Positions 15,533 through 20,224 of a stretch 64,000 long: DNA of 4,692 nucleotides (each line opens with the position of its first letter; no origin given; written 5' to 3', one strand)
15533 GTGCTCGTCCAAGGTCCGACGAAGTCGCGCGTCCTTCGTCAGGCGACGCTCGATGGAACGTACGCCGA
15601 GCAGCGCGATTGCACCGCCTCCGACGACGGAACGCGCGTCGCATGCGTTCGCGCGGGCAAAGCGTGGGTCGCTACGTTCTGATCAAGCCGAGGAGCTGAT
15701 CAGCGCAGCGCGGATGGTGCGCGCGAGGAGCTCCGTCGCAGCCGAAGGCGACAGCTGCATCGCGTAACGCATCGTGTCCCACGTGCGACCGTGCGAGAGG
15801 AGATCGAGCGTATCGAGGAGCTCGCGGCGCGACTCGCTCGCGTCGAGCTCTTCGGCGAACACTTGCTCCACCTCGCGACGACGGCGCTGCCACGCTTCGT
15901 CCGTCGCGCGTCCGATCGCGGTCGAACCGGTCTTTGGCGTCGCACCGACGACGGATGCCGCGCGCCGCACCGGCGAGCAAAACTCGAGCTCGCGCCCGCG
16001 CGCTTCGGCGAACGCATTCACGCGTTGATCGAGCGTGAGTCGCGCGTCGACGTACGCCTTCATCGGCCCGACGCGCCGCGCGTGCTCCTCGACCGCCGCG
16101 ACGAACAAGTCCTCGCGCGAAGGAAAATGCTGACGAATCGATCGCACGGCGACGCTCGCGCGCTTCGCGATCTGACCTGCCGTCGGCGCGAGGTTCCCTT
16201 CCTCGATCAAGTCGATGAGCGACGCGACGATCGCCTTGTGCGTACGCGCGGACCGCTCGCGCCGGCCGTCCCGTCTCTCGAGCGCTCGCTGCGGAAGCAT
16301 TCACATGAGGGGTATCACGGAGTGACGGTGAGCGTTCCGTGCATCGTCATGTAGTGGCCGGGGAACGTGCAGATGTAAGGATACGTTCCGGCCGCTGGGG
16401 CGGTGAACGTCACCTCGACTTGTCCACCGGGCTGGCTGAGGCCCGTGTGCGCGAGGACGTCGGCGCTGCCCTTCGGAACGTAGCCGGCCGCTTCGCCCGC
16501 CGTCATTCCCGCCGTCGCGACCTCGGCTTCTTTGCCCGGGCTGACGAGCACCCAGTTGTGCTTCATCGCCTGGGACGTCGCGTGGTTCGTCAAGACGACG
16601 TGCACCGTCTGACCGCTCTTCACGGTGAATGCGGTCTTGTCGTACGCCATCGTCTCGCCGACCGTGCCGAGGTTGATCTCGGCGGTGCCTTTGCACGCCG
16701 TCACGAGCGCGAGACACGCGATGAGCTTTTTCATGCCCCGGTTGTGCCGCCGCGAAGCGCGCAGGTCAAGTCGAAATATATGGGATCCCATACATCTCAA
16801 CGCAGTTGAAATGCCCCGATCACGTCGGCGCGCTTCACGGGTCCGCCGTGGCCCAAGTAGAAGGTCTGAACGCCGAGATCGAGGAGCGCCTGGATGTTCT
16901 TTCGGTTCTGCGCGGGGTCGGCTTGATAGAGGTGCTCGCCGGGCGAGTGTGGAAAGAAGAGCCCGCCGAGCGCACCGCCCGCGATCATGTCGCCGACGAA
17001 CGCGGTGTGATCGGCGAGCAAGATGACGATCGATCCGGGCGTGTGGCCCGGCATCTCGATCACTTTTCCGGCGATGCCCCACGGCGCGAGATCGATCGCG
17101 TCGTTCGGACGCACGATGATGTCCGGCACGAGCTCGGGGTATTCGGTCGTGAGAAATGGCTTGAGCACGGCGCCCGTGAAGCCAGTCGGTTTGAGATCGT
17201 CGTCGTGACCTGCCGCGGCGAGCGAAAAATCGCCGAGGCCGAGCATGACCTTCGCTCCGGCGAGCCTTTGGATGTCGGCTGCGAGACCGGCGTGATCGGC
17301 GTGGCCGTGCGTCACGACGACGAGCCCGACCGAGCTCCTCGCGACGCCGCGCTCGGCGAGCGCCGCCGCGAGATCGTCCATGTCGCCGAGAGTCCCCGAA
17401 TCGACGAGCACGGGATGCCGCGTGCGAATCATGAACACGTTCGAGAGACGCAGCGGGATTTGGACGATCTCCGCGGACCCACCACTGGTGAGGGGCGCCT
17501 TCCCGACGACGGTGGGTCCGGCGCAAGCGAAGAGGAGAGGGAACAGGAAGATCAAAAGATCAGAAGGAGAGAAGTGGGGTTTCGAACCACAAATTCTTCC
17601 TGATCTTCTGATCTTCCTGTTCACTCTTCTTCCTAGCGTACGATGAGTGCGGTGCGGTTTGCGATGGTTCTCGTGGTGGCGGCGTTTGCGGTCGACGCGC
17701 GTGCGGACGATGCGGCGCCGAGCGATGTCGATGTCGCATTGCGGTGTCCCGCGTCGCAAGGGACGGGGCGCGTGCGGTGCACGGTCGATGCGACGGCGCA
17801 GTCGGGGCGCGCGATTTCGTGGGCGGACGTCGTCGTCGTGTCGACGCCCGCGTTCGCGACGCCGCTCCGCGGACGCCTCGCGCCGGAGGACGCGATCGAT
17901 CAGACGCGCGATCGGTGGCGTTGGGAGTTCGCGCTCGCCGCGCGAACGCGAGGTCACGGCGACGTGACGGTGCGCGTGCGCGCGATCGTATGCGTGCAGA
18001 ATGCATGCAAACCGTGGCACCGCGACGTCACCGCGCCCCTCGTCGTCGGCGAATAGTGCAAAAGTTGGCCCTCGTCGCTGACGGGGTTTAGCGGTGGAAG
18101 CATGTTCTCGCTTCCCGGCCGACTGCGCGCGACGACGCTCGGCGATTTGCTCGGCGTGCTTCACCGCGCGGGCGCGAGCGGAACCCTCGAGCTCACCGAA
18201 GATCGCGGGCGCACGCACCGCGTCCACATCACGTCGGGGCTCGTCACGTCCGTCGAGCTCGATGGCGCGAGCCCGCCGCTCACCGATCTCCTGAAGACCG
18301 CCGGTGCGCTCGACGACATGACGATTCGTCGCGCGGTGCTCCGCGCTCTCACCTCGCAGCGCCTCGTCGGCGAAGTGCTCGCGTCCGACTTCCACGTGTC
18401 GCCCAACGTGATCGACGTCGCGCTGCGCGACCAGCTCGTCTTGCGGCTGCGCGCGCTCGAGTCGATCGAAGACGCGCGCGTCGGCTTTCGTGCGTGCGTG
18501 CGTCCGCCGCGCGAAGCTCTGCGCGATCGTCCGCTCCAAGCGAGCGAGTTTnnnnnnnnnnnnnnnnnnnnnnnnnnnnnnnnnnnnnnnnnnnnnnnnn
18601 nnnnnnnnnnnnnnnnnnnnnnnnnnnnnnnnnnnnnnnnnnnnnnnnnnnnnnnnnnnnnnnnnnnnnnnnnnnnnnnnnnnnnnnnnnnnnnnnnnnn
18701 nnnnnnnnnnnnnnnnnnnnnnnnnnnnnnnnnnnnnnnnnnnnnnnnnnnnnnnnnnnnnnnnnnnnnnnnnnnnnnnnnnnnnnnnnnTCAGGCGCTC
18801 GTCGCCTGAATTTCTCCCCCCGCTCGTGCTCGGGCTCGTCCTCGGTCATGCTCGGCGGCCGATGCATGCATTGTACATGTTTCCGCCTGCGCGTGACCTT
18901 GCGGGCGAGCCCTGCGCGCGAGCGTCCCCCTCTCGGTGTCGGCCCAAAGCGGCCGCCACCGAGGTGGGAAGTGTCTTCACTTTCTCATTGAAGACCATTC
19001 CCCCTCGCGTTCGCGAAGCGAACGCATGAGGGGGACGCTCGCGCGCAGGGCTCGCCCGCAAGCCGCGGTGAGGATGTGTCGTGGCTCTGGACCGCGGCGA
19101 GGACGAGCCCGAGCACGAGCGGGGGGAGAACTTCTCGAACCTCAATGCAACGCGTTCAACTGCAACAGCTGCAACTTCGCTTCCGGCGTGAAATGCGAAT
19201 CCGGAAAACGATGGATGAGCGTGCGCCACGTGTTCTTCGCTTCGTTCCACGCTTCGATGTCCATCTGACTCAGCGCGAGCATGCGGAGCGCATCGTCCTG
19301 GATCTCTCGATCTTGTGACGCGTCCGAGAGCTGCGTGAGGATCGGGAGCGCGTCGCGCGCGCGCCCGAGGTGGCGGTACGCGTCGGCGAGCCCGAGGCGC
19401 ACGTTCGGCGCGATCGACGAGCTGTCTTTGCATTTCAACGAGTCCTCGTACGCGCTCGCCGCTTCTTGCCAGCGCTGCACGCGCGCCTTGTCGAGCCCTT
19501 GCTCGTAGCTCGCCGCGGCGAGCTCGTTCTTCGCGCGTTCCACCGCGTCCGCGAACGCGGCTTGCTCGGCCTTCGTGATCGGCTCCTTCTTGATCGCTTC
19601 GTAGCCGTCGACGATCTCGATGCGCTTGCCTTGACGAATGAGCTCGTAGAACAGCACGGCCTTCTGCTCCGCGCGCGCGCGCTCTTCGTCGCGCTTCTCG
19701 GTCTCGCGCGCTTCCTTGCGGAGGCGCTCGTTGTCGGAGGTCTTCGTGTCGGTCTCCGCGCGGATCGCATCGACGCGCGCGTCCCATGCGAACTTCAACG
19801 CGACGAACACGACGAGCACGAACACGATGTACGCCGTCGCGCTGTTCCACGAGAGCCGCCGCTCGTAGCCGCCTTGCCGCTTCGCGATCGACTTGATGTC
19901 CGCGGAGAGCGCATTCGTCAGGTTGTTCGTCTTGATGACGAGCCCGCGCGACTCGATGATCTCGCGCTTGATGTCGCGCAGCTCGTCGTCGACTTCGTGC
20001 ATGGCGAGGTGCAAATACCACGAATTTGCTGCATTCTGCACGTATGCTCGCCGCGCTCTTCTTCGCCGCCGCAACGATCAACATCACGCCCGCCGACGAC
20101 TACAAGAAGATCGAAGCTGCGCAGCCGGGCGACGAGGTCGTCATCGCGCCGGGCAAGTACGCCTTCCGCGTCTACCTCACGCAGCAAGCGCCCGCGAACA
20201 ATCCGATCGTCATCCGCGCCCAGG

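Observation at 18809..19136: MITE-like palindromic repeat family (3 copies in 64 kb) with nested inverted repeats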

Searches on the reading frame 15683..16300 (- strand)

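Call 85: search_protein_families(library=pfam, proteins=[window:15683-16300:-], max_evalue=0.00001)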
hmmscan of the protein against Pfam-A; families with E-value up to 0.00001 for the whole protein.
window:15683-16300:- (205 aa): 1 family
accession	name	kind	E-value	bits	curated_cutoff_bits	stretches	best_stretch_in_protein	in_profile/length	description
PF00440.29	TetR_N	-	4.2e-06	26.9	24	1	33-69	10-47/47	Bacterial regulatory proteins, tetR family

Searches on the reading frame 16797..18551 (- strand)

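Call 85: search_protein_families(library=pfam, proteins=[window:16797-18551:-], max_evalue=0.00001)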
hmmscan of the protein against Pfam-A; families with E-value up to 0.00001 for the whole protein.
window:16797-18551:- (584 aa): 1 family
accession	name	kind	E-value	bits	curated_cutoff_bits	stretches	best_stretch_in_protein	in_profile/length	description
PF00753.33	Lactamase_B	-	2.4e-16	60.7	22.7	1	368-568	4-196/196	Metallo-beta-lactamase superfamily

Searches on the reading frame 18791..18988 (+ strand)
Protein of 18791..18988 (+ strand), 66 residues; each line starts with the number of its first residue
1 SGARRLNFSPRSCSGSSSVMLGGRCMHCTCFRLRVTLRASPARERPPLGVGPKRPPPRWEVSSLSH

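Call 42: find_homologous_proteins(query=A2, max_evalue=1)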
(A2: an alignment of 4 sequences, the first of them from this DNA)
Query A2 (4 sequences) (66 aa, profile of the alignment): 1 proteins with E <= 1 among 1740 candidates.
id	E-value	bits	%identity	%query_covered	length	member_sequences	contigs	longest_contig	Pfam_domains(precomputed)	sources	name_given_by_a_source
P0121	9.0e-2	30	64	33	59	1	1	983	-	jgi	-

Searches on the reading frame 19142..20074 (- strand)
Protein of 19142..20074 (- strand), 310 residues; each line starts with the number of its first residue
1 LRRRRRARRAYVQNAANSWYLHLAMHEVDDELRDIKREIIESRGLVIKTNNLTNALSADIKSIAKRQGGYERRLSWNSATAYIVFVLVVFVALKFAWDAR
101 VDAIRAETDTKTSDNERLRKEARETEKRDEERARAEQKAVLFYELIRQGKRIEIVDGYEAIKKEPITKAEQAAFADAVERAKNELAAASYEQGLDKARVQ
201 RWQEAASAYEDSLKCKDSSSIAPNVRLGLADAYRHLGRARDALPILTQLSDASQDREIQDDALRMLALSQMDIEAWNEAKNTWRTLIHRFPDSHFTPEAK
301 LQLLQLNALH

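Call 21: search_protein_families(library=pfam, proteins=[window:19142-20074:-])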
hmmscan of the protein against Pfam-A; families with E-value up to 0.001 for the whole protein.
window:19142-20074:- (310 aa): 5 families
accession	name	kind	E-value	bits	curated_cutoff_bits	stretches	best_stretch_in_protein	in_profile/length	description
PF13174.12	TPR_6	-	2.9e-07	31.1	26.3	0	261-293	1-33/33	Tetratricopeptide repeat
PF13525.12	YfiO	-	3.2e-05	24.2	25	1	190-307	9-137/203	Outer membrane lipoprotein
PF14559.12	TPR_19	-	0.00012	22.7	25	1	201-259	6-62/68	Tetratricopeptide repeat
PF07719.23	TPR_2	-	0.00058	20.2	27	0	187-214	2-29/34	Tetratricopeptide repeat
PF13424.12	TPR_12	-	0.00083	19.9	30.1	0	186-252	3-74/77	Tetratricopeptide repeat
